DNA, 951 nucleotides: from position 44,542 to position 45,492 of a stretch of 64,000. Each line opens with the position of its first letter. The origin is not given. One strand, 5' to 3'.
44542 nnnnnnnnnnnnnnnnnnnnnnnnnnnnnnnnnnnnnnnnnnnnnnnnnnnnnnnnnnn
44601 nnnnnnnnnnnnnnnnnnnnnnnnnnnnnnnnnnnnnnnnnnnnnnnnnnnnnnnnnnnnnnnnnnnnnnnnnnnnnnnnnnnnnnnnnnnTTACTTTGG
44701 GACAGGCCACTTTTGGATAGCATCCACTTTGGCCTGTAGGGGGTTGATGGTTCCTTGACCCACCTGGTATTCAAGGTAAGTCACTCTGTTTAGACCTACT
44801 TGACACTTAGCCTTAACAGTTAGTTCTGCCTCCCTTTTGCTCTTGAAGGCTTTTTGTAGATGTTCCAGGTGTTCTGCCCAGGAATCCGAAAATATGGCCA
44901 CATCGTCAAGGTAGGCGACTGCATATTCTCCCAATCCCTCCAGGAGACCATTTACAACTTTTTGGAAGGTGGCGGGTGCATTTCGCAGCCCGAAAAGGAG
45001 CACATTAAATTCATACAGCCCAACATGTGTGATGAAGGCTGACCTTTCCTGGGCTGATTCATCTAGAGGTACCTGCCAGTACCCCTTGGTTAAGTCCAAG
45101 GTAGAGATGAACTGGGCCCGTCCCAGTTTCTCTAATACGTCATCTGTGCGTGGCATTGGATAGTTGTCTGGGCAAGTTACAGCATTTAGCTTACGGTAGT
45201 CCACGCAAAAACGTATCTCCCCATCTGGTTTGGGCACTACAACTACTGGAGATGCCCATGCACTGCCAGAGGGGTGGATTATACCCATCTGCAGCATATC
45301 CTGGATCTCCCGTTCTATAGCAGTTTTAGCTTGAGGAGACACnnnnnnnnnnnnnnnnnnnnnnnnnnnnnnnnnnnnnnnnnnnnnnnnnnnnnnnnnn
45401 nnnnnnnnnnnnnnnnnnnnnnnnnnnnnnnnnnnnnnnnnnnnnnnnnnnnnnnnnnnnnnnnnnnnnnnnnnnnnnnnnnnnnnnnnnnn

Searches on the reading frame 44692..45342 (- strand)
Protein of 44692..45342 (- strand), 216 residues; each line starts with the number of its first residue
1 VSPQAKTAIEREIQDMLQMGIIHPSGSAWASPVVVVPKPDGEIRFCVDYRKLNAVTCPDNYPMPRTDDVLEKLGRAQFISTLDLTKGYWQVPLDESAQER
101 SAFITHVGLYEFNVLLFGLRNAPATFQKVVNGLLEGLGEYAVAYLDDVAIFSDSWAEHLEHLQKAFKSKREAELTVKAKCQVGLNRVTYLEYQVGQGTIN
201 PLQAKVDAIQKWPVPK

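Call 59: search_protein_families(library=pfam, proteins=[window:44692-45342:-], max_evalue=0.001)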
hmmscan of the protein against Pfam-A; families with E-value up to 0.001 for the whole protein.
window:44692-45342:- (216 aa): 1 family
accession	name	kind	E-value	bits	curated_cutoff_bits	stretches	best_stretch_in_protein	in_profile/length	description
PF00078.32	RVT_1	-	3.3e-28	99.2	29.6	1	36-192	1-203/205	Reverse transcriptase (RNA-dependent DNA polymerase)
